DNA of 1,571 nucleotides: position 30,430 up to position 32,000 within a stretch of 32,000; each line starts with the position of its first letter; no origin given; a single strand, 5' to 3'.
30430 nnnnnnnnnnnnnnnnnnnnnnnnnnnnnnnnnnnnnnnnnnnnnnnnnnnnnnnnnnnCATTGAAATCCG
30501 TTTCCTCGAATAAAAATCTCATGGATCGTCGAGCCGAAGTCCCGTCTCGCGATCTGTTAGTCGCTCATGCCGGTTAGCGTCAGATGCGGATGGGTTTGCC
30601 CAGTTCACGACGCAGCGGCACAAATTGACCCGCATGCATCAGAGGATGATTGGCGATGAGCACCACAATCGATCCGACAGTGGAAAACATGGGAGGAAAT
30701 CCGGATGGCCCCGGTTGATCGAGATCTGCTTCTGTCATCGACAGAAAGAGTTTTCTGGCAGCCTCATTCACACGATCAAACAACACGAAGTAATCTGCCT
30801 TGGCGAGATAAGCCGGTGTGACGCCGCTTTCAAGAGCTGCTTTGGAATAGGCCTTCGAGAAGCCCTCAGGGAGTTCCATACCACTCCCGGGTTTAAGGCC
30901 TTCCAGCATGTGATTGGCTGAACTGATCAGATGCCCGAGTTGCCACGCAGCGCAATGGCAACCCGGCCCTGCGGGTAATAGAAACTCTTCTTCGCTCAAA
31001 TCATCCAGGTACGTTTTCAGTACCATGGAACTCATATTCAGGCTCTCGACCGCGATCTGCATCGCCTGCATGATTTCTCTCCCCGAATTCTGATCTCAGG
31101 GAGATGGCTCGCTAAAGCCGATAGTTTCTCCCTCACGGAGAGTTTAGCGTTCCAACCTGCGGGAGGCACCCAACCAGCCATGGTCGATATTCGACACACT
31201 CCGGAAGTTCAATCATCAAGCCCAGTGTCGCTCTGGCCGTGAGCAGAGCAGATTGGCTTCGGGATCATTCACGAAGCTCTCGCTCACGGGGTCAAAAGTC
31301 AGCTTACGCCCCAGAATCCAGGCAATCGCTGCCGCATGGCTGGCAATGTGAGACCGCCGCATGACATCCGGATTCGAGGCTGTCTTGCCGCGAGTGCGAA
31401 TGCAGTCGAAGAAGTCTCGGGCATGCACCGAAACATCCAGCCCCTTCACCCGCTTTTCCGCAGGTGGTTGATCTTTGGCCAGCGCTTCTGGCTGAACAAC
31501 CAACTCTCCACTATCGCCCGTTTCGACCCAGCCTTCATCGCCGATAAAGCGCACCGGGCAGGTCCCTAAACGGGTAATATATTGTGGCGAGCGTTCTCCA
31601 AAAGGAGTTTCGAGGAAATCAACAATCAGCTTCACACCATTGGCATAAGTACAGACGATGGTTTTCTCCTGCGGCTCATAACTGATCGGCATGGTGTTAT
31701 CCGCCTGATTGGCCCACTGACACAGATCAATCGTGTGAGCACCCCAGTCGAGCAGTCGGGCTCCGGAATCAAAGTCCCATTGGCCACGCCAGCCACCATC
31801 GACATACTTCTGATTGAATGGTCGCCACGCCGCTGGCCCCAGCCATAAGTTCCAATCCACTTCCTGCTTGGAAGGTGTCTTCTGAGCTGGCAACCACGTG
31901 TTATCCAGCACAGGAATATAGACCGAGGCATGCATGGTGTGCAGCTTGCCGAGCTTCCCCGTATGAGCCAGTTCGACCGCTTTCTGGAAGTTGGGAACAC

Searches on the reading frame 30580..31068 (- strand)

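Call 13: search_protein_families(library=pfam, proteins=[window:30580-31068:-], max_evalue=0.001)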
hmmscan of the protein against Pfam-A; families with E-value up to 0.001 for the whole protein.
window:30580-31068:- (162 aa): 2 families
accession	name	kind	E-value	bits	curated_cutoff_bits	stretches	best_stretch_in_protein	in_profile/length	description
PF12867.12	DinB_2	-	8.1e-12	46.1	24.8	1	16-148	8-127/128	DinB superfamily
PF05163.17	DinB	-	0.00019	21.9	23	1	14-158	16-147/165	DinB family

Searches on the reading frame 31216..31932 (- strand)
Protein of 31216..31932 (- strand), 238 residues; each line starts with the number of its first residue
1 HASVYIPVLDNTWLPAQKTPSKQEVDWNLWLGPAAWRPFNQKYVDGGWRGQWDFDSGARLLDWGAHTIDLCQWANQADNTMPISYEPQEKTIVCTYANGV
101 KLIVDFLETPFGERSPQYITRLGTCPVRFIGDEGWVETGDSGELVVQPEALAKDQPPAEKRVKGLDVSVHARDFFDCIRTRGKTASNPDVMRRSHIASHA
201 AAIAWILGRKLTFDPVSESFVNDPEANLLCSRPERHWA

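Call 13: search_protein_families(library=pfam, proteins=[window:31216-31932:-], max_evalue=0.001)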
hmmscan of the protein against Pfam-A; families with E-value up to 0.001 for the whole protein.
window:31216-31932:- (238 aa): 1 family
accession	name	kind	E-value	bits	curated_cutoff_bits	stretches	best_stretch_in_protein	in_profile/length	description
PF19051.5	GFO_IDH_MocA_C2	-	7.6e-26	91.6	23.3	2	15-86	44-112/254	Oxidoreductase family, C-terminal alpha/beta domain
